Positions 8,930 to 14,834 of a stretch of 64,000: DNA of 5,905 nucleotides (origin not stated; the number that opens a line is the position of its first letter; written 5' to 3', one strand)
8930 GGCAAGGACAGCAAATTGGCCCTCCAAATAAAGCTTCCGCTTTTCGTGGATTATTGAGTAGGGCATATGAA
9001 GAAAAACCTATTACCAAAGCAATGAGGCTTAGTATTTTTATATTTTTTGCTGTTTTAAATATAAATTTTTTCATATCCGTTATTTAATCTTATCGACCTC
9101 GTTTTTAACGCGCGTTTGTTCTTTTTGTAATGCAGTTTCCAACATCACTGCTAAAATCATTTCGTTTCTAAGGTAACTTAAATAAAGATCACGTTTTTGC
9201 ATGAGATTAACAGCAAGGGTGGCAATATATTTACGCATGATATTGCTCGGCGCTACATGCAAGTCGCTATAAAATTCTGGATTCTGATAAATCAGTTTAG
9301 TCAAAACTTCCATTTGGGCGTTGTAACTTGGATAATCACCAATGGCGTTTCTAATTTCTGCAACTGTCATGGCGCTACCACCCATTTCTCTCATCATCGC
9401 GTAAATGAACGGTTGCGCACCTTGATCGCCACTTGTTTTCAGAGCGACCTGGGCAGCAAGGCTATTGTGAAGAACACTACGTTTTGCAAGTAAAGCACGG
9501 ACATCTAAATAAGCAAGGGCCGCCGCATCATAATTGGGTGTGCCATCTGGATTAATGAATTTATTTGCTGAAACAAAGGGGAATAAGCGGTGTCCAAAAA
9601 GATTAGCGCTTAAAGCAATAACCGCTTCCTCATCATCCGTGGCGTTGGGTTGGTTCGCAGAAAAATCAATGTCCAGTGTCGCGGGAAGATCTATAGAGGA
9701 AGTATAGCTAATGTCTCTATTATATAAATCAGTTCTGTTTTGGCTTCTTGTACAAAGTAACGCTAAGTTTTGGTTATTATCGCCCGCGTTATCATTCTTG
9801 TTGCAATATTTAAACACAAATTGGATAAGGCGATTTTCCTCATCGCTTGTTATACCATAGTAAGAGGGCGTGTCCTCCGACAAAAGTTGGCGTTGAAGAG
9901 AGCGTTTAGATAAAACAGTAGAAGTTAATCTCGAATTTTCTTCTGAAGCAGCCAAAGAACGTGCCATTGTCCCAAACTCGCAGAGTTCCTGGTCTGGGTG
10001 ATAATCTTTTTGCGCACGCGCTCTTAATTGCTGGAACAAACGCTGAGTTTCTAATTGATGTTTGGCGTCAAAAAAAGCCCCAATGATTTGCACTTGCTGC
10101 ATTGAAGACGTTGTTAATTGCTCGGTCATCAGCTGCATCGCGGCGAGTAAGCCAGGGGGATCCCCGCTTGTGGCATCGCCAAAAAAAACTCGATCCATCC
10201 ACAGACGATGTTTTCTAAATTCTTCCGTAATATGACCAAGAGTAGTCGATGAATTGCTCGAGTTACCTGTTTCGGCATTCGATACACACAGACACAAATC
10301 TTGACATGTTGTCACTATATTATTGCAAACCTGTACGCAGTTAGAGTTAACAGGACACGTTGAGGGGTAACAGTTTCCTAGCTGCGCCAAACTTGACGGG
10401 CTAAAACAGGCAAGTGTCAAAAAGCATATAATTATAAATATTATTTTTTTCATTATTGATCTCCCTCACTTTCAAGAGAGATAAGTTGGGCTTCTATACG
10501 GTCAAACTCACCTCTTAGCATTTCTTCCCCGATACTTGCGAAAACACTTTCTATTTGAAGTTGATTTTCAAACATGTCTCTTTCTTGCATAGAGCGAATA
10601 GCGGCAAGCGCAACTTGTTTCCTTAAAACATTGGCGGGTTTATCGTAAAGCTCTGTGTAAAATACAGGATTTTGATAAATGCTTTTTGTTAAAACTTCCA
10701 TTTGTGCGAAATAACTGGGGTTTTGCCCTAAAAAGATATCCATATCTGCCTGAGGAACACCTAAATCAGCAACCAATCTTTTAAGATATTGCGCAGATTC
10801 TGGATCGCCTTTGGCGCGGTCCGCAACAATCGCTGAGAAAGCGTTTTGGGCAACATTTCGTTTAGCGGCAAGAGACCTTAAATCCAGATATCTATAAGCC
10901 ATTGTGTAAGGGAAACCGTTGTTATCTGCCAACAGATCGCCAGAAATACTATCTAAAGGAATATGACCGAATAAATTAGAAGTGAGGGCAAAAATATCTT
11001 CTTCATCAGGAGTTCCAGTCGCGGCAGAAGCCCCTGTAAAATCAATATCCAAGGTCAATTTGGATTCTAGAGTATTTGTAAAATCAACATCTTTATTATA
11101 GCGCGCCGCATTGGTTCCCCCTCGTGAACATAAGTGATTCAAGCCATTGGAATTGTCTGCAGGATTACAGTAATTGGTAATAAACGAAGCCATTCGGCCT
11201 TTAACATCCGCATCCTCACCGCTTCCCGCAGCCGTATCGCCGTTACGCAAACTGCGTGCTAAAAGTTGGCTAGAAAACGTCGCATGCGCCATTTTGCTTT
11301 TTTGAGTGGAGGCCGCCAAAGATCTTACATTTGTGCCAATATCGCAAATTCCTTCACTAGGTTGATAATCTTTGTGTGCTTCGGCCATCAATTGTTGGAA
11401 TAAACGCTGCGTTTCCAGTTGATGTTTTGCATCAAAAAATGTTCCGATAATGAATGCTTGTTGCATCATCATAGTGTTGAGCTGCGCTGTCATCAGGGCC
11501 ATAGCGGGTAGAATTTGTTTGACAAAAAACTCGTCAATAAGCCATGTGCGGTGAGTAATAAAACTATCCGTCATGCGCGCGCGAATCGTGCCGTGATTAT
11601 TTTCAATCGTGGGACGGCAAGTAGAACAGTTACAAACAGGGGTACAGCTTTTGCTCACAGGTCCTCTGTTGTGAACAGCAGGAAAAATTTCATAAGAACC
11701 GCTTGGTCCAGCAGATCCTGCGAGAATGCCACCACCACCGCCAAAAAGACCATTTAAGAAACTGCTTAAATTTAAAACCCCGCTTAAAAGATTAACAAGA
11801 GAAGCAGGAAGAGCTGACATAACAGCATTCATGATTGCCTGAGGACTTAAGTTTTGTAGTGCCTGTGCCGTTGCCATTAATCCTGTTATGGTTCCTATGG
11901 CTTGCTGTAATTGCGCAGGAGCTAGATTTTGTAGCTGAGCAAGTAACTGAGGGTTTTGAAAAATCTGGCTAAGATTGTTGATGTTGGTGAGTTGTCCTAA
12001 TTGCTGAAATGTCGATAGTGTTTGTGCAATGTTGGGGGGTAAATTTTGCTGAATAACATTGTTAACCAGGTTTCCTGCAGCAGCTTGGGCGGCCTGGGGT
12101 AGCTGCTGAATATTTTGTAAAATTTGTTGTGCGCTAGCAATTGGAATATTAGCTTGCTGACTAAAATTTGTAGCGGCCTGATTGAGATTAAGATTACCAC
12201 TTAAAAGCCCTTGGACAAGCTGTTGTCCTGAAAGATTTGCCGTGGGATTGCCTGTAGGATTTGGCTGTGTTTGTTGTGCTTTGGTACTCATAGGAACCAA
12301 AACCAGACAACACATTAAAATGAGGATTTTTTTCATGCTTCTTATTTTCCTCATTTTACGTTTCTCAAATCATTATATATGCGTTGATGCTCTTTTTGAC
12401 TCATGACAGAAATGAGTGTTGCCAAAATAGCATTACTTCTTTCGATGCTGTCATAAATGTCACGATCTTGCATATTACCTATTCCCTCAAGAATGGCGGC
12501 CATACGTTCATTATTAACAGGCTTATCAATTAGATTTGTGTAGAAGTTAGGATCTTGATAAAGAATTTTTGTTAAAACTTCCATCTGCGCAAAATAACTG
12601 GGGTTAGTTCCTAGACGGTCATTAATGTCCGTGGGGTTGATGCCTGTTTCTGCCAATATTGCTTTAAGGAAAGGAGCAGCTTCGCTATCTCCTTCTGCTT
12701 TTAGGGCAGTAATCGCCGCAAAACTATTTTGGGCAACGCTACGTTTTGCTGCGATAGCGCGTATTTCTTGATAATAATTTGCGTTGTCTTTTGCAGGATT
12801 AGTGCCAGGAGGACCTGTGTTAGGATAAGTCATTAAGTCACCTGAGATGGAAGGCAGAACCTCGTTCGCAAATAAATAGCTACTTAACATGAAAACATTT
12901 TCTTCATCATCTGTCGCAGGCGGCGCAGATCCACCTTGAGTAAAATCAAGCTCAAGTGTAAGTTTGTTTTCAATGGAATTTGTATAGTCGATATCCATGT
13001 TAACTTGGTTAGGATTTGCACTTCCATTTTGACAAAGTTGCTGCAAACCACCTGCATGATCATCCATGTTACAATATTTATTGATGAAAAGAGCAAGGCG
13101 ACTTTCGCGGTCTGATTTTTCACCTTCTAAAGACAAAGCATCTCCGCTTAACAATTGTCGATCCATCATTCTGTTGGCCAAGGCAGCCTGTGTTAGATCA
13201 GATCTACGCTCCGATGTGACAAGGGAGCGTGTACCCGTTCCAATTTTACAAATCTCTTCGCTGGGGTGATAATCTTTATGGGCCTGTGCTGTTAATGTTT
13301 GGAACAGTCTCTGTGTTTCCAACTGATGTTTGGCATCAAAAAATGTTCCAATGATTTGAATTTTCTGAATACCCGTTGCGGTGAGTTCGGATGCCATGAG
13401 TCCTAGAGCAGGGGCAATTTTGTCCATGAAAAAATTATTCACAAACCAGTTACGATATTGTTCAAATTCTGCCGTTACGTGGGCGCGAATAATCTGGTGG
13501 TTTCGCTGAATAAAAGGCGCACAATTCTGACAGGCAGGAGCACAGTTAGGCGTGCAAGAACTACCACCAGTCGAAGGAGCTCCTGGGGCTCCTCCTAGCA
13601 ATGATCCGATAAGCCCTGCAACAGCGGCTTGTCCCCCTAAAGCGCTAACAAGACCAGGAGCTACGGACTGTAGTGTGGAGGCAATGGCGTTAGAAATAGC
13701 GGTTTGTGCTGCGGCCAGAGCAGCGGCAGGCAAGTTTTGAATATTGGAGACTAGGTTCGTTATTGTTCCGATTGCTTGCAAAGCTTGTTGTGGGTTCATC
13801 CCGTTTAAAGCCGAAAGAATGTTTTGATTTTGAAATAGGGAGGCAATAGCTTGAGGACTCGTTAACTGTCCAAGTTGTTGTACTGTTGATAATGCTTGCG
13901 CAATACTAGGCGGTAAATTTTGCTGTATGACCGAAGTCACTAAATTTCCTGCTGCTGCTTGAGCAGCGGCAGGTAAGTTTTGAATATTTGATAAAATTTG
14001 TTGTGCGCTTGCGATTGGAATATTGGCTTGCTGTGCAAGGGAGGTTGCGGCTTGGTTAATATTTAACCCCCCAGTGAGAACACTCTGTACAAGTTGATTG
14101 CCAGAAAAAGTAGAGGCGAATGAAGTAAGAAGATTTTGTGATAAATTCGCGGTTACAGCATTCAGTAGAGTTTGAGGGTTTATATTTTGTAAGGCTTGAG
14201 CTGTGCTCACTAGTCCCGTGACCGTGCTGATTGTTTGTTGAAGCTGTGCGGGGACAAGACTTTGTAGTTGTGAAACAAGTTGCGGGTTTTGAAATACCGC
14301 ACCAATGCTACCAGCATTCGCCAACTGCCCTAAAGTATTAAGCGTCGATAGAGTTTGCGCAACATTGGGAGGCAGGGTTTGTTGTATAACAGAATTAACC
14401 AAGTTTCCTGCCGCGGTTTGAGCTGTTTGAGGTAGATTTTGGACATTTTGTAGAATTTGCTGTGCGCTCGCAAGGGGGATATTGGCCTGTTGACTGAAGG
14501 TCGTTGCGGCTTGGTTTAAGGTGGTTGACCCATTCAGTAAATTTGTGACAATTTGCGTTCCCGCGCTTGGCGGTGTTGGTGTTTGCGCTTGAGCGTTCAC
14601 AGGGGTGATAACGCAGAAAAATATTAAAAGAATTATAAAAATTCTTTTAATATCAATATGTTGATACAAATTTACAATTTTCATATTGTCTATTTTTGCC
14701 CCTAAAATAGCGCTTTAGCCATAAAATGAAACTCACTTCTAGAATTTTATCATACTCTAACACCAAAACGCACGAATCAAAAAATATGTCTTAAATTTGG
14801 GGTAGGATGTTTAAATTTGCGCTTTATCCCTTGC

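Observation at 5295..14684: Operon of five tandem paralogs of an unrecognised exported Cys-rich family (two with Gln-rich modules), divergent from the T4BSS core genes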

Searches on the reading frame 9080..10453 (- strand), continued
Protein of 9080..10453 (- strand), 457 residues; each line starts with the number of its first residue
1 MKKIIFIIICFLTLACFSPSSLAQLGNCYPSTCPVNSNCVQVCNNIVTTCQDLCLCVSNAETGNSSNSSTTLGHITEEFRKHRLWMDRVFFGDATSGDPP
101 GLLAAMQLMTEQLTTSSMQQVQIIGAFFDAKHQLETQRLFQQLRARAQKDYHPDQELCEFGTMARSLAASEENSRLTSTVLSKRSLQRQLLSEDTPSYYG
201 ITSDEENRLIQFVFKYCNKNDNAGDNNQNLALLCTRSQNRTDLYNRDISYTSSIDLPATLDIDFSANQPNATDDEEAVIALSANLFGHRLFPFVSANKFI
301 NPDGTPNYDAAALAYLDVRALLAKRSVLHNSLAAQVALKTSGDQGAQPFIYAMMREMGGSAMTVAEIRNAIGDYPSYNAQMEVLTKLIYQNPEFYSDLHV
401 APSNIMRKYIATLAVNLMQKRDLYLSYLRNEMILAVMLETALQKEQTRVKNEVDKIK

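Call 94: search_protein_families(library=pfam, proteins=[L062:907-2058:+, L062:2880-3734:+, L062:3824-4738:+, L062:4907-6118:-, L062:16912-18195:-, L062:19094-20620:+, L075:2739-4568:-, L075:4569-5897:-, L029:20072-21257:+], max_evalue=0.001)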
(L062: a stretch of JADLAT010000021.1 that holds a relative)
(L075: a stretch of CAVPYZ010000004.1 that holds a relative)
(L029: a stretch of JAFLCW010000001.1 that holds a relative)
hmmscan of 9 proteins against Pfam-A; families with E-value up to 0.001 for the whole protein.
L062:907-2058:+ (383 aa): 2 families
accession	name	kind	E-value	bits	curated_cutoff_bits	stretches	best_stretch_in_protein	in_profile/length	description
PF00108.29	Thiolase_N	-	1.1e-62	212.2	26.4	1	13-253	1-260/260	Thiolase, N-terminal domain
PF02803.24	Thiolase_C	-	3.4e-47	159.6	27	1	262-382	3-123/123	Thiolase, C-terminal domain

L062:2880-3734:+ (284 aa): 3 families
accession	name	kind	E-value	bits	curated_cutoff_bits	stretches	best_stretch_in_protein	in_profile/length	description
PF00072.30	Response_reg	-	8e-24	84.4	30.2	1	12-121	1-110/111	Response regulator receiver domain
PF00383.29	dCMP_cyt_deam_1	-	2e-12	47.3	25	1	148-245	6-101/102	Cytidine and deoxycytidylate deaminase zinc-binding region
PF14437.12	MafB19-deam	-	1.2e-11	45.2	27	1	149-255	6-110/142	MafB19-like deaminase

L062:3824-4738:+ (304 aa): 1 family
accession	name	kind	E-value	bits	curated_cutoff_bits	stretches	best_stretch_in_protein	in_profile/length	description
PF01040.23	UbiA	-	7.7e-63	212.5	34.2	1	40-291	1-245/250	UbiA prenyltransferase family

L062:4907-6118:- (403 aa): 2 families
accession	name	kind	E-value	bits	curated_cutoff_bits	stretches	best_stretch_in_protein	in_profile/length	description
PF03562.22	MltA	-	4.8e-61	205.9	24.3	1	143-307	1-162/163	MltA specific insert domain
PF06725.17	3D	-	8.4e-21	74.4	23.8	1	327-396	1-71/72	3D domain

L062:16912-18195:- (427 aa): 2 families
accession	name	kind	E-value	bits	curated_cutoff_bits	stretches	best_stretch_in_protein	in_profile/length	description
PF05193.26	Peptidase_M16_C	-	2.9e-39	135.2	23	1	172-343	2-181/181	Peptidase M16 inactive domain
PF00675.25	Peptidase_M16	-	5.1e-37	127.5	22.3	1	19-164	2-147/149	Insulinase (Peptidase family M16)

L062:19094-20620:+ (508 aa): 6 families
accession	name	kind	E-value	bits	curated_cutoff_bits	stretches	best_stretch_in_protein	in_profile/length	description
PF01078.27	Mg_chelatase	-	1.3e-94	315.9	20.3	1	190-393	1-204/207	Magnesium chelatase, subunit ChlI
PF13541.12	ChlI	-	2.5e-41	140.8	27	1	20-139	1-119/121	Subunit ChlI of Mg-chelatase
PF13335.12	Mg_chelatase_C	-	3e-25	89.1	26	1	402-503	1-94/94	Magnesium chelatase, subunit ChlI C-terminal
PF07728.20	AAA_5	-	5e-08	33.5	22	1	213-349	1-125/139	AAA domain (dynein-related subfamily)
PF00493.29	MCM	-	2.9e-06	27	23.3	1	288-349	114-175/224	MCM P-loop domain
PF00158.32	Sigma54_activat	-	3.8e-06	27.1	20.2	1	200-346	11-142/168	Sigma-54 interaction domain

L075:2739-4568:- (609 aa): 3 families
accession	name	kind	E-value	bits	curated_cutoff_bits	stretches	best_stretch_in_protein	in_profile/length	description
PF01380.27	SIS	-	6.3e-51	172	25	2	288-410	2-125/131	SIS domain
PF13522.11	GATase_6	-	8e-21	74.9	27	1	64-191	9-129/130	Glutamine amidotransferase domain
PF13537.11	GATase_7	-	2.2e-15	57.2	25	1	86-196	14-121/123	Glutamine amidotransferase domain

L075:4569-5897:- (442 aa): 8 families
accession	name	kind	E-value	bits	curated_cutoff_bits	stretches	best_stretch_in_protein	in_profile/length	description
PF00132.30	Hexapep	-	6.4e-24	83.1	27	3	376-409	2-35/36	Bacterial transferase hexapeptide (six repeats)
PF12804.13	NTP_transf_3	-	9.4e-20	71.8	27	1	10-154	1-143/160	MobA-like NTP transferase domain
PF01128.25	IspD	-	6.9e-12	46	27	1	9-124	2-119/221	2-C-methyl-D-erythritol 4-phosphate cytidylyltransferase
PF25084.1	LbH_EIF2B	-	2.6e-09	37.5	54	1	263-330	38-104/105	EIF2B subunit epsilon LbH domain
PF14602.12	Hexapep_2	-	6.1e-09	35.9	27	1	376-408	2-32/34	Hexapeptide repeat of succinyl-transferase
PF00483.29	NTP_transferase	-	9.5e-08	32.3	21.2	1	10-195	2-200/245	Nucleotidyl transferase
PF25087.1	GMPPB_C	-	2.4e-07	30.8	39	0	265-301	12-48/110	GMPPB C-terminal domain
PF02348.25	CTP_transf_3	-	1.7e-05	25.1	22.6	1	10-121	2-113/217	Cytidylyltransferase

L029:20072-21257:+ (395 aa): 8 families
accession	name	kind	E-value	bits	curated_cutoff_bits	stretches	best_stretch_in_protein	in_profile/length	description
PF01189.24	Methyltr_RsmB-F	-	3e-42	145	27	1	230-393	5-166/199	16S rRNA methyltransferase RsmB/F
PF13847.12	Methyltransf_31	-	5.8e-11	42.7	27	1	232-370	2-114/145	Methyltransferase domain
PF22458.1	RsmF-B_ferredox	-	9.5e-10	38.9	27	1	133-200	2-69/74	Methyltr_RsmF/B-like, ferredoxin-like domain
PF01728.25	FtsJ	-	8.6e-08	32.7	24.1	1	232-383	20-154/181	FtsJ-like methyltransferase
PF01209.24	Ubie_methyltran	-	2.4e-07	30.8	20.1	1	228-311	42-121/233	ubiE/COQ5 methyltransferase family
PF01135.25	PCMT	-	1.8e-05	25.1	20.3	1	229-289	70-129/210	Protein-L-isoaspartate(D-aspartate) O-methyltransferase (PCMT)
PF13649.12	Methyltransf_25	-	4.2e-05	24.6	27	1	237-312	1-70/97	Methyltransferase domain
PF17125.10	Methyltr_RsmF_N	-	0.00075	20.3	34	0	138-219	7-85/86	N-terminal domain of 16S rRNA methyltransferase RsmF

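Call 100: search_protein_families(library=phrogs, proteins=[window:9080-10453:-, P0389, L005:4743-5309:+], max_evalue=0.01)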
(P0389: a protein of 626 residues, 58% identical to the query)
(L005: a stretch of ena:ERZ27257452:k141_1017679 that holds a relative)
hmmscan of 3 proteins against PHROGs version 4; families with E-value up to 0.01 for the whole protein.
window:9080-10453:- (457 aa): 0 families

P0389 (626 aa): 0 families

L005:4743-5309:+ (188 aa): 0 families

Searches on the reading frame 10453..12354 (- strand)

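Call 3: search_protein_families(library=pfam, proteins=[window:10453-12354:-], max_evalue=1)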
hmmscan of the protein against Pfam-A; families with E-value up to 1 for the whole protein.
window:10453-12354:- (633 aa): 2 families
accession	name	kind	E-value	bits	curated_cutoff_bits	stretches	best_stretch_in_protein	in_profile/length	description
PF01618.21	MotA_ExbB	-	0.038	14.2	22.9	1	133-193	44-105/127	MotA/TolQ/ExbB proton channel family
PF10025.14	DUF2267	-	0.069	13.8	29.8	0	583-624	74-115/122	Uncharacterized conserved protein (DUF2267)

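Call 4: search_protein_families(library=ncbifam, proteins=[window:10453-12354:-], max_evalue=1)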
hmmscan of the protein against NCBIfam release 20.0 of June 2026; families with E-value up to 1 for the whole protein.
window:10453-12354:- (633 aa): 1 family
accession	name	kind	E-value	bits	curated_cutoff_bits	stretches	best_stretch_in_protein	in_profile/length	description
TIGR00004.1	TIGR00004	subfamily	0.11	12.7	106.25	1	50-99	27-75/125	Rid family detoxifying hydrolase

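Call 100: search_protein_families(library=phrogs, proteins=[window:10453-12354:-], max_evalue=0.01)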
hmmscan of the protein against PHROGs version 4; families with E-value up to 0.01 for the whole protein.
window:10453-12354:- (633 aa): 0 families

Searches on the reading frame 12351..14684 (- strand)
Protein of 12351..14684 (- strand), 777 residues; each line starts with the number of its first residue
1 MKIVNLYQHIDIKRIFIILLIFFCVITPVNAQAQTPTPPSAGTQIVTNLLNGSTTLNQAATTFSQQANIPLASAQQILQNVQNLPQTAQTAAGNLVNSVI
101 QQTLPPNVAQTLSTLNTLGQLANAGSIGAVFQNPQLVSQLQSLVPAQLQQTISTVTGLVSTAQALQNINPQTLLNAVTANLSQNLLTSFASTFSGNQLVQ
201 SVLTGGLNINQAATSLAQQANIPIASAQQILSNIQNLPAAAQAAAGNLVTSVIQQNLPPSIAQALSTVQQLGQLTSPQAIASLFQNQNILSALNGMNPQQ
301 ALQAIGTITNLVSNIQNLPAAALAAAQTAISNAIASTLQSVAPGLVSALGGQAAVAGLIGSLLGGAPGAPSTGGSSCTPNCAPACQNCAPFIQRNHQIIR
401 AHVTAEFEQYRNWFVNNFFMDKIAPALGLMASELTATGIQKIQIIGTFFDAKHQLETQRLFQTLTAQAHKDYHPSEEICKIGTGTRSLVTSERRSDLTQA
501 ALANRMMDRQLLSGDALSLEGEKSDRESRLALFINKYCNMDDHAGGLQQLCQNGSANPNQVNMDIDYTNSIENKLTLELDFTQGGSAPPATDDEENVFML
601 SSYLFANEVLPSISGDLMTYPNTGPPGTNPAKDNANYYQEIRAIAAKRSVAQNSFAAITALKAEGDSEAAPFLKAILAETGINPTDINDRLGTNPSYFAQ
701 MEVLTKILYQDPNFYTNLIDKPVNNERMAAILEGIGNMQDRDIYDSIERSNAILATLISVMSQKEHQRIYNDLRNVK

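Call 3: search_protein_families(library=pfam, proteins=[window:12351-14684:-], max_evalue=1)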
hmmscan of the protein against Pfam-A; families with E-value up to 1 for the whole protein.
window:12351-14684:- (777 aa): 4 families
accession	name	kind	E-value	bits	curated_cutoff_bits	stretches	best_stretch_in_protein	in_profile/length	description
PF06519.16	TolA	-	0.018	15.7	25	0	42-83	49-91/96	TolA C-terminal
PF08278.16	DnaG_DnaB_bind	-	0.063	14.1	29.1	1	127-190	5-70/124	DNA primase DnaG DnaB-binding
PF18360.6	hnRNP_Q_AcD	-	0.2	12.2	26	0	256-311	1-50/70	Heterogeneous nuclear ribonucleoprotein Q acidic domain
PF19011.5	DUF5740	-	0.67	10.8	26.5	0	213-278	11-74/94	Family of unknown function (DUF5740)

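Call 4: search_protein_families(library=ncbifam, proteins=[window:12351-14684:-], max_evalue=1)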
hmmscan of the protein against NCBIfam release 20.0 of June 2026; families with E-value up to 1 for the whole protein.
window:12351-14684:- (777 aa): 1 family
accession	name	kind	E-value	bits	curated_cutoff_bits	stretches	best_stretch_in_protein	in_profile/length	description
TIGR00004.1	TIGR00004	subfamily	0.29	11.3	106.25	0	202-250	27-74/125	Rid family detoxifying hydrolase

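Call 7: search_solved_structures(query=A1, max_evalue=1, show_alignments=2)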
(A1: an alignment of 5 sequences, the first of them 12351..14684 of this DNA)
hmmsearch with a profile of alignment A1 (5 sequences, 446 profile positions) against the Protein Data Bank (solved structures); distinct sequences matched with E-value up to 1: 1.
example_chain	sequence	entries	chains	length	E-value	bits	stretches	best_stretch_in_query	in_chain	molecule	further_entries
4f88_1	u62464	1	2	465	0.57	12.1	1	52-106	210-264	PlyCA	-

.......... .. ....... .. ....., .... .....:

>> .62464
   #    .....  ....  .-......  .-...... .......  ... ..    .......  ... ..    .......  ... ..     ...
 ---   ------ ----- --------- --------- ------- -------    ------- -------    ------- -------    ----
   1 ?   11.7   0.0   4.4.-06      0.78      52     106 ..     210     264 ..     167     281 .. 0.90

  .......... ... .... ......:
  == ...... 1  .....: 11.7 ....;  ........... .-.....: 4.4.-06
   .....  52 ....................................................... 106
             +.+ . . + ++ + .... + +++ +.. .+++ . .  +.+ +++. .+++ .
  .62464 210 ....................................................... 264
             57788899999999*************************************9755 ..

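Call 100: search_protein_families(library=phrogs, proteins=[window:12351-14684:-], max_evalue=0.01)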
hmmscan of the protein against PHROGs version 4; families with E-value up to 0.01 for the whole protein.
window:12351-14684:- (777 aa): 1 family
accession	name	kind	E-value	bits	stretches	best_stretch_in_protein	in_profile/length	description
phrog_15476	-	unknown function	0.0072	17.5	0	426-440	27-41/68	-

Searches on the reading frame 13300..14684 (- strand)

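Call 61: search_protein_families(library=pfam, alignment_id=A4, max_evalue=0.01)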
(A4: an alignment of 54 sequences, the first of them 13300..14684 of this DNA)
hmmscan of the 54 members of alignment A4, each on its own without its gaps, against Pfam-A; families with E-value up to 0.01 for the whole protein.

A. member 1, window:13300-14684:- (461 aa): 0 families

B. families by the number of members that match (of 54 scanned): 12 families
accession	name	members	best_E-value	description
PF13472.12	Lipase_GDSL_2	1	1e-09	GDSL-like Lipase/Acylhydrolase family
PF01551.29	Peptidase_M23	1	6.8e-05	Peptidase family M23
PF22746.1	SHOCT-like_DUF2089-C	1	0.00024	SHOCT-like domain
PF04513.17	Baculo_PEP_C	1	0.00034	Baculovirus polyhedron envelope protein, PEP, C terminus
PF02828.21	L27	1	0.0012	L27 domain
PF10737.14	GerPC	1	0.0015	Spore germination protein GerPC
PF16785.10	SMBP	1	0.0019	Small metal-binding protein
PF22038.1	PRC2_EED_ins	1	0.0024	Polycomb protein EED insertion domain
PF00657.28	Lipase_GDSL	1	0.0049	GDSL-like Lipase/Acylhydrolase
PF06763.17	Minor_tail_Z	1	0.0064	Prophage minor tail protein Z (GPZ)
PF05305.19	DUF732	1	0.0073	Protein of unknown function (DUF732)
PF10066.14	DUF2304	1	0.0079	Uncharacterized conserved protein (DUF2304)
